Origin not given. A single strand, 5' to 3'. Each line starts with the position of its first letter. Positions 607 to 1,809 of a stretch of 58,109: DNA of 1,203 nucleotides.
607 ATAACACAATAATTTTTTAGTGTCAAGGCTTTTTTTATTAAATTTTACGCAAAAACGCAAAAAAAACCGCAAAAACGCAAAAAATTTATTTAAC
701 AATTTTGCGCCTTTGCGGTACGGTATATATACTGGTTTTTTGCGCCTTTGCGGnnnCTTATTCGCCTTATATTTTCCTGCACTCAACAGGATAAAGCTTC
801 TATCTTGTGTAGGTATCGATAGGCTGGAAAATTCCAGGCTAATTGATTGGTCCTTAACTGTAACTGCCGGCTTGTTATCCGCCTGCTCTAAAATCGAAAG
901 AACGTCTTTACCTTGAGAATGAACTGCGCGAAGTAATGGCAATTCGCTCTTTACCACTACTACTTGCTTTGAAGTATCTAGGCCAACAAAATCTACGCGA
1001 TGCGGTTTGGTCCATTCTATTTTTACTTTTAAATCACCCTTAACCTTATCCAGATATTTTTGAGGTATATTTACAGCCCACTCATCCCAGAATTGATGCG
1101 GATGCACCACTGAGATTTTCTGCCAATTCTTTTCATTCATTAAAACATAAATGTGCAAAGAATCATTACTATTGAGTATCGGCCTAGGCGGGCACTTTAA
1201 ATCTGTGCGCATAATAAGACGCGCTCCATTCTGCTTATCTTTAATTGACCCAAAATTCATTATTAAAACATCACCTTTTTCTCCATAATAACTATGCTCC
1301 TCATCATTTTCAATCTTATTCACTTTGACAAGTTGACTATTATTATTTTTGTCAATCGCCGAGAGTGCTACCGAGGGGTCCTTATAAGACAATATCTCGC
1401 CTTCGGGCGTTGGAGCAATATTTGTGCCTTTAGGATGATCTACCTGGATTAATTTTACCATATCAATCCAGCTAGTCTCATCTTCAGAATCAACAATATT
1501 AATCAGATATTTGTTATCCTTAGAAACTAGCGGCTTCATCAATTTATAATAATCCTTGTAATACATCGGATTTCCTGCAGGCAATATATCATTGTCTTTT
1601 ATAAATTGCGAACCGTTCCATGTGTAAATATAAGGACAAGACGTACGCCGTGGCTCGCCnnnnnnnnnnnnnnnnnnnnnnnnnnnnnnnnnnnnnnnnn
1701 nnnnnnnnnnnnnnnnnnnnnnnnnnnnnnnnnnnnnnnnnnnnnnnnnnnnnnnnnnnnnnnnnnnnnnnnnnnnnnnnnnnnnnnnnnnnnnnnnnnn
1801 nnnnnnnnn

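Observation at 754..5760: A ~300-aa C-terminal module shared between a secreted C25 peptidase and a type IV pilin-like protein in adjacent transcription units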

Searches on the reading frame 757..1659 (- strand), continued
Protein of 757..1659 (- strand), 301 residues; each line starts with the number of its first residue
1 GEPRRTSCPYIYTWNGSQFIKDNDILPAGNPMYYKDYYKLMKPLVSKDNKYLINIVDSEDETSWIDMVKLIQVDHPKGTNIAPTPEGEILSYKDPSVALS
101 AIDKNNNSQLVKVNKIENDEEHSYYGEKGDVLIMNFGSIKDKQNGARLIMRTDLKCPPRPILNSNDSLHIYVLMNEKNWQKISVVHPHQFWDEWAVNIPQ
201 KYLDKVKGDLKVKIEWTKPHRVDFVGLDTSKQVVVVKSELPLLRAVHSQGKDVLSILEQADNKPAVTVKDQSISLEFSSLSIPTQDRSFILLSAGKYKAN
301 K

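Call 73: fold_search(model_id=the predicted structure, library=viral)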
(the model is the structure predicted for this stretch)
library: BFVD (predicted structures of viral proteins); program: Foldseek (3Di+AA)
matches with E <= 10: 1645; with E <= 0.001: 23
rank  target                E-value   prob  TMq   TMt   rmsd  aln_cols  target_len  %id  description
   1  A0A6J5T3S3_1          2.2e-05  1.00  0.33  0.10  29.8       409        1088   11  Concanavalin A-like lectin/glucanases superfamily [uncultured Caudovirales phage]
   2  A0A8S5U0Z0            2.6e-05  0.84  0.16  0.11  26.0       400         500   10  Distal tail protein [Siphoviridae sp. ctub511]
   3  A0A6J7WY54            3.5e-05  1.00  0.28  0.25  13.6       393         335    7  Uncharacterized protein [uncultured Caudovirales phage]
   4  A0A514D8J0            6.7e-05  0.87  0.22  0.14  22.2       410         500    8  Uncharacterized protein [Riboviria sp.]
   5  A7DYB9                7.1e-05  0.93  0.20  0.14  15.7       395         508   10  (no name in the UniProt tables at hand)
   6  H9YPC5                8.3e-05  0.99  0.24  0.13  34.2       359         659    9  (no name in the UniProt tables at hand)
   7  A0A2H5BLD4            9.6e-05  0.94  0.24  0.18  27.2       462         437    6  Minor tail protein [Streptomyces phage Attoomi]
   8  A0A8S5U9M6            1.3e-04  0.87  0.22  0.19  23.8       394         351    9  Distal tail protein [Siphoviridae sp. ctKNZ79]
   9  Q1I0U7                1.4e-04  0.54  0.16  0.11  23.2       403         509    9  Putative outer capsid protein VP5 [Micromonas pusilla reovirus (isolate Netherlands/2005)]
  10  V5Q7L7                1.6e-04  1.00  0.30  0.24  18.7       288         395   11  Tail fiber protein [Xylella phage Paz]
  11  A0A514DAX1            1.7e-04  0.89  0.21  0.16  18.5       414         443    6  (no name in the UniProt tables at hand)
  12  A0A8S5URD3            2.8e-04  1.00  0.29  0.37  15.5       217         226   11  Uncharacterized protein [Siphoviridae sp. ctg6c78]
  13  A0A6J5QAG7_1          2.8e-04  0.80  0.21  0.09  20.7       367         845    7  Tip attachment protein J [uncultured Caudovirales phage]
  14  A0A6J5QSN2            3.8e-04  0.91  0.27  0.17  27.3       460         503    8  Carbohydrate-binding, CenC-like [uncultured Caudovirales phage]
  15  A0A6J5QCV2            4.0e-04  0.80  0.23  0.16  24.4       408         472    6  Bacteriophage lambda, Stf, side tail fibre-repeat-2 [uncultured Caudovirales phage]
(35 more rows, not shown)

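Call 81: list_cluster_members(proteins=[P0011, P0014, P0010, P0017, P0030, P0049, P0075, P0093, P0121, P0138])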
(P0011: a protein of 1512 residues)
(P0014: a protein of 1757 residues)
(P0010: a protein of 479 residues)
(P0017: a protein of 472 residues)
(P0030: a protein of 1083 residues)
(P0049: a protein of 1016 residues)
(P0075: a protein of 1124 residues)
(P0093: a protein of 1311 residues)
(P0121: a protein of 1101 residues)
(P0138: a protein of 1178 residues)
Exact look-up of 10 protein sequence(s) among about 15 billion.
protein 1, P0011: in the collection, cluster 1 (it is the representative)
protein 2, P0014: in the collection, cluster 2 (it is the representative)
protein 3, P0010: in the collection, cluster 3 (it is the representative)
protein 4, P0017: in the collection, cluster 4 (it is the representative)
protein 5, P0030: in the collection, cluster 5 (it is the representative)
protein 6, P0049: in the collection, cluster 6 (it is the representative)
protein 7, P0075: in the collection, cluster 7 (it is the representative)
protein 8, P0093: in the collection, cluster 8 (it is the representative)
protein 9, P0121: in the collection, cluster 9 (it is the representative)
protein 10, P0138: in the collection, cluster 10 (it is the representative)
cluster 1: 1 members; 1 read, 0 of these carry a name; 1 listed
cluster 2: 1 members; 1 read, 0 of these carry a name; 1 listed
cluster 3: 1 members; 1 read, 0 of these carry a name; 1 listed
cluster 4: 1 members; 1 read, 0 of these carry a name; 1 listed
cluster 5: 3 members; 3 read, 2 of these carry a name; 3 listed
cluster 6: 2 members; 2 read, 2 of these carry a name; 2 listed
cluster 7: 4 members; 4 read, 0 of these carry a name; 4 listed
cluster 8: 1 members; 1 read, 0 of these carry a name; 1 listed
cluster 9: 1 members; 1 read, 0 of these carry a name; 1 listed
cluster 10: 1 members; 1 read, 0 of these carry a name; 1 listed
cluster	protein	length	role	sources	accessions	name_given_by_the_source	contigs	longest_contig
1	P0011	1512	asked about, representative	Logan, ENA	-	-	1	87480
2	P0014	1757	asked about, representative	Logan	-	-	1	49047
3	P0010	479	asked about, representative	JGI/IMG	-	-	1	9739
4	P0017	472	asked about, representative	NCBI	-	-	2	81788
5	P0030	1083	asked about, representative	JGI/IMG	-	hypothetical protein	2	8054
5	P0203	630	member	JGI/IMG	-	hypothetical protein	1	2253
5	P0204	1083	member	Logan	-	-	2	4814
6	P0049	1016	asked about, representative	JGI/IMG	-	hypothetical protein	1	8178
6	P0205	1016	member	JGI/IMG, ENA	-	hypothetical protein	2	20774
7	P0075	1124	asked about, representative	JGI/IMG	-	-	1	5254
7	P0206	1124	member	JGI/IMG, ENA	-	-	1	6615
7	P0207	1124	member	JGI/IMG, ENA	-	-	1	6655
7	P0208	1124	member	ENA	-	-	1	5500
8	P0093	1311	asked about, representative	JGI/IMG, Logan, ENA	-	-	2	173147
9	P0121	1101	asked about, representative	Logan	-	-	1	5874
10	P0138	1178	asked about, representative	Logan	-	-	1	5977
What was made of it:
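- Tried and rejected: A second look-up of cluster names added no taxonomy (call 81).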

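Call 82: find_encoding_contigs(protein=P0032, flank=10000, max_places=2)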
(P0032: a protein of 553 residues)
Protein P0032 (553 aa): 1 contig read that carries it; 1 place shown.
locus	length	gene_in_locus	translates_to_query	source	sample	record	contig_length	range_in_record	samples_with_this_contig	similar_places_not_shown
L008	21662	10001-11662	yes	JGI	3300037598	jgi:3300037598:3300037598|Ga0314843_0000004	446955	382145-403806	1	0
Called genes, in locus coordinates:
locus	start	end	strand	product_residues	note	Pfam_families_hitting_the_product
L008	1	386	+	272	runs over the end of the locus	PF13507:GATase_5, PF00117:GATase, PF01965:DJ-1_PfpI, PF07685:GATase_3 (weak)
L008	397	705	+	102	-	-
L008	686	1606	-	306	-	PF00294:PfkB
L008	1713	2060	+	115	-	-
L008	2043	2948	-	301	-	PF01913:FTR, PF02741:FTR_C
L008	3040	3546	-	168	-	-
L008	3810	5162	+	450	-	PF01979:Amidohydro_1, PF07969:Amidohydro_3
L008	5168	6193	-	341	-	PF08240:ADH_N, PF00107:ADH_zinc_N, PF13602:ADH_zinc_N_2 (weak)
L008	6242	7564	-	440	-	PF07690:MFS_1, PF12832:MFS_1_like, PF00083:Sugar_tr, PF07690:MFS_1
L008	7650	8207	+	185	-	PF02627:CMD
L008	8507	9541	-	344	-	-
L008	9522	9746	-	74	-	-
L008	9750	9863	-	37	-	-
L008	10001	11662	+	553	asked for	PF07705:CARDB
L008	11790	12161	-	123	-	PF12690:BsuPI (weak)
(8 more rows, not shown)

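Call 83: find_encoding_contigs(protein=P0093, flank=10000, max_places=2)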
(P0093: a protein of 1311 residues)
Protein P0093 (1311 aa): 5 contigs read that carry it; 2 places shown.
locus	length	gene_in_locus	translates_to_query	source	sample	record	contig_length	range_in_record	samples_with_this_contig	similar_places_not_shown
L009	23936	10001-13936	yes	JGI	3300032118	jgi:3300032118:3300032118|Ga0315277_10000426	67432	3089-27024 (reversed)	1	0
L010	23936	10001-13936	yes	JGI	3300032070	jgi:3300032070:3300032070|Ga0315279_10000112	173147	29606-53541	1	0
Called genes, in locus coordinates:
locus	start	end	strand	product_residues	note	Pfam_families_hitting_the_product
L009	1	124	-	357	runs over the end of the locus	PF00586:AIRS, PF02769:AIRS_C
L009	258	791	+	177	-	PF07155:ECF-ribofla_trS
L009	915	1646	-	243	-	PF01026:TatD_DNase, PF04909:Amidohydro_2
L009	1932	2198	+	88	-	-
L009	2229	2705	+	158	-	PF23343:REP_ORF2-G2P (weak)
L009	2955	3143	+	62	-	-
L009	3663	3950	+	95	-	-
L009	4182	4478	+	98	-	-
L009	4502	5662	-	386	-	-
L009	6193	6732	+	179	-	PF13424:TPR_12 (weak)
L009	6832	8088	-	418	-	PF13477:Glyco_trans_4_2, PF13439:Glyco_transf_4, PF13579:Glyco_trans_4_4, PF08288:PIGA, PF20706:GT4-conflict, PF00534:Glycos_transf_1, PF13692:Glyco_trans_1_4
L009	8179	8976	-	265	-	PF00535:Glycos_transf_2, PF13641:Glyco_tranf_2_3 (weak)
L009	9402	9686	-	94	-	-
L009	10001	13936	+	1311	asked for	PF06832:BiPBP_C (faint), PF13927:Ig_3 (faint), PF00801:PKD (weak)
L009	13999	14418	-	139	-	-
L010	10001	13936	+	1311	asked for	PF06832:BiPBP_C (faint), PF13927:Ig_3 (faint), PF00801:PKD (weak)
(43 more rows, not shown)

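Call 86: search_protein_families(library=pfam, proteins=[L004:7562-10912:+, P0011, P0012, P0014, P0016], max_evalue=0.00001)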
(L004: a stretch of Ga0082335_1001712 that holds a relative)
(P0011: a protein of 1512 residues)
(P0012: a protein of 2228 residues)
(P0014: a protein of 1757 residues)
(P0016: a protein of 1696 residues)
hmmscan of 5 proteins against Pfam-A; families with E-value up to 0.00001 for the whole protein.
L004:7562-10912:+ (1116 aa): 3 families
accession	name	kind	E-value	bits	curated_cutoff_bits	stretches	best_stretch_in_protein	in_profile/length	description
PF13385.13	Laminin_G_3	-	7.5e-63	211.6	27.6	2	443-594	1-151/151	Concanavalin A-like lectin/glucanases superfamily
PF13517.12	FG-GAP_3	-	1.1e-52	176.9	26.9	6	122-183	1-61/61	FG-GAP-like repeat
PF01839.29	FG-GAP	-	5.2e-14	52.2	22.1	0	220-245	7-37/37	FG-GAP repeat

P0011 (1512 aa): 3 families
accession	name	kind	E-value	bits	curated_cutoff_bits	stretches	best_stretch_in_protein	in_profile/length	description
PF08309.17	LVIVD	-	8.5e-50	166.3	20.2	0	916-956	2-41/42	LVIVD repeat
PF05345.18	He_PIG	-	4.8e-11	43.4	24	1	1114-1201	1-95/96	Putative Ig domain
PF17963.7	Big_9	-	1.1e-06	29.8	23.6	1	1112-1200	1-89/89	Bacterial Ig domain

P0012 (2228 aa): 11 families
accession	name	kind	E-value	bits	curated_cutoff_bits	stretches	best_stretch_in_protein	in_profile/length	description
PF00082.27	Peptidase_S8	-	4.6e-61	207.1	21.8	1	237-537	1-276/288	Subtilase family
PF13570.13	Beta-prop_ACSF4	-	3.2e-42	145.6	133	2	833-1081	51-266/329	Beta-alanine-activating enzyme, beta-propeller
PF25292.1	Beta-prop_CGLA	-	6.7e-42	144.5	26.8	2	854-917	5-68/316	Lambda-carrageenase beta-propeller domain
PF13517.12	FG-GAP_3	-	8.4e-36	122.8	26.9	5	697-753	1-61/61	FG-GAP-like repeat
PF01839.29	FG-GAP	-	6.7e-19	67.8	22.1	0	691-713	3-25/37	FG-GAP repeat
PF13229.12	Beta_helix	-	1.9e-12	47.5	25.9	1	1165-1278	34-138/158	Right handed beta helix region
PF17963.7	Big_9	-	9.4e-10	39.7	23.6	1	1443-1524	1-83/89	Bacterial Ig domain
PF05048.19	NosD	-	4.4e-09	36.5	23.6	1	1176-1273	78-168/212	Periplasmic copper-binding protein (NosD)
PF14783.12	BBS2_Mid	-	8.6e-08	32.7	27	0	694-720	3-29/108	Ciliary BBSome complex subunit 2, middle region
PF17892.7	Cadherin_5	-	8.2e-07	29.2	26.5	0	1467-1527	33-93/98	Cadherin-like domain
PF07602.17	DUF1565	-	5.3e-06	26.4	20.3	1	1100-1251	15-169/257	Protein of unknown function (DUF1565)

P0014 (1757 aa): 3 families
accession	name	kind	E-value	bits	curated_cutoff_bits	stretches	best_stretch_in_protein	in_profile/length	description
PF13229.12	Beta_helix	-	4.1e-09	36.7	25.9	1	1253-1340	56-147/158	Right handed beta helix region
PF05048.19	NosD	-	3.8e-08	33.5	23.6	1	1198-1343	35-153/212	Periplasmic copper-binding protein (NosD)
PF07504.19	FTP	-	8.2e-06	26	21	0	158-190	17-49/51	Fungalysin/Thermolysin Propeptide Motif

P0016 (1696 aa): 2 families
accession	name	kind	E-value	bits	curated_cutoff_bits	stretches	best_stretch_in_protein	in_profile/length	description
PF05048.19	NosD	-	3.7e-09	36.8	23.6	1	1198-1380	50-201/212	Periplasmic copper-binding protein (NosD)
PF13229.12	Beta_helix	-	3.9e-09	36.8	25.9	1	1226-1319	47-138/158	Right handed beta helix region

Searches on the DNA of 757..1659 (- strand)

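Call 67: search_rna_families(sources=[L001, L002, L003, L006], threshold=gathering)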
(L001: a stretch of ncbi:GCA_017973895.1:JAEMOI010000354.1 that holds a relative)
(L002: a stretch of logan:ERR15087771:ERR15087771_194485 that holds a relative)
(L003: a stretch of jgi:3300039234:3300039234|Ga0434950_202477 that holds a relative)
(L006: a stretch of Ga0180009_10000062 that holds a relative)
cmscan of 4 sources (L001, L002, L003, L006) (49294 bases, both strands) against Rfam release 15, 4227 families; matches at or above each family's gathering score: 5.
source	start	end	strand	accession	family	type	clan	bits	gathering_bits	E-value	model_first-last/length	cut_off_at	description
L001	16065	16432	+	RF00177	SSU_rRNA_bacteria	Gene; rRNA;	CL00111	301.5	50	3.6e-92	1-365/1533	3'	Bacterial small subunit ribosomal RNA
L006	8991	9080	+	RF03167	c-di-GMP-I-GGC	Cis-reg; riboswitch;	CL00126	68.9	59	2.6e-14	1-80/80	no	c-di-GMP-I-GGC riboswitch aptamer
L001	9694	9776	+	RF03167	c-di-GMP-I-GGC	Cis-reg; riboswitch;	CL00126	60.8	59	5.3e-12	1-80/80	no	c-di-GMP-I-GGC riboswitch aptamer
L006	7767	7886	+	RF01051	c-di-GMP-I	Cis-reg; riboswitch;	CL00126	50.3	35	5.5e-07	1-87/87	no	c-di-GMP-I riboswitch aptamer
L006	3012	3132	+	RF01051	c-di-GMP-I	Cis-reg; riboswitch;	CL00126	43.6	35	2.4e-05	1-87/87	no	c-di-GMP-I riboswitch aptamer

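Call 69: search_rna_families(sources=[L002, L005, L003], threshold=evalue, max_evalue=0.01)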
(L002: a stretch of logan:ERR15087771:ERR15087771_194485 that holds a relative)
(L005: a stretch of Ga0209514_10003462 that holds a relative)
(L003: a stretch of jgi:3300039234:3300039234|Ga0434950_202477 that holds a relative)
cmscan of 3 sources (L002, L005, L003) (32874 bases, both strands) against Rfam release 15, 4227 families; matches with E-value up to 0.01: 8.
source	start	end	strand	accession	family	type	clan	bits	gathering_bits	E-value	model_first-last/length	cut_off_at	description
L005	13489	16484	+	RF02541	LSU_rRNA_bacteria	Gene; rRNA;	CL00112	2715.2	50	0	1-2925/2925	no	Bacterial large subunit ribosomal RNA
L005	11209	12752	+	RF00177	SSU_rRNA_bacteria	Gene; rRNA;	CL00111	1455.8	50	0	1-1533/1533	no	Bacterial small subunit ribosomal RNA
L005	16684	16800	+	RF00001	5S_rRNA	Gene; rRNA;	CL00113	92.6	38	5.5e-19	1-120/120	no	5S ribosomal RNA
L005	13186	13258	+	RF00005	tRNA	Gene; tRNA;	CL00001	67.8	29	6.5e-13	1-71/71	no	tRNA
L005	13001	13073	+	RF00005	tRNA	Gene; tRNA;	CL00001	66.3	29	1.7e-12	1-71/71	no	tRNA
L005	13001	13074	-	RF04354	Plastid-ycf2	Cis-reg;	-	36.6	65.7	0.00028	1-75/75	no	Plastid-ycf2 5UTR RNA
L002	4203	4366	+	RF03167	c-di-GMP-I-GGC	Cis-reg; riboswitch;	CL00126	32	59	0.00065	1-80/80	no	c-di-GMP-I-GGC riboswitch aptamer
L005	5139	5302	+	RF03167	c-di-GMP-I-GGC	Cis-reg; riboswitch;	CL00126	32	59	0.00064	1-80/80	no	c-di-GMP-I-GGC riboswitch aptamer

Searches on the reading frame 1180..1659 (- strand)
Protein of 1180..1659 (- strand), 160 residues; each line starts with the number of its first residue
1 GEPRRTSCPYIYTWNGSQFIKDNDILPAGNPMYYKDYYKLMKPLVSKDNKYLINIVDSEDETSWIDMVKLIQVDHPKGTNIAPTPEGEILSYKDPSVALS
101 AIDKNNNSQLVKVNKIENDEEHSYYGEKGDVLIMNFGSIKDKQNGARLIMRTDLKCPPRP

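Call 70: predict_structure(alignment_id=A5)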
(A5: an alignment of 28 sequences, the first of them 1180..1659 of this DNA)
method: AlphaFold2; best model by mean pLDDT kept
length: 160 residues; sequences in the alignment: 28
mean_pLDDT: 74.4   pTM: 0.49
mean pLDDT of the five models: 74.4, 73.1, 62.9, 62.5, 59.6
residues with pLDDT >= 90: 23; 70-90: 83; 50-70: 44; < 50: 10
segments of 3 or more residues with pLDDT < 50: 1-7, 158-160
pLDDT, mean of each block of 10 residues (from residue 1): 49 90 65 66 85 78 68 76 68 82 95 76 83 88 71 51
secondary structure, 60 per line:
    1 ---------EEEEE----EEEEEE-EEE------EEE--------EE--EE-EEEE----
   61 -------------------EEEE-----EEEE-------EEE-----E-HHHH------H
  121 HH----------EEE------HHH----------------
elements in order: E10-14 E19-24 E26-28 E35-37 E53-56 E80-83 E89-92 E100-102 H110-113 E133-135
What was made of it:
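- Tried and rejected: Predicting the N-terminal half alone, to get a cleaner fold query, gave a worse model (pLDDT 74, pTM 0.49; call 70).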
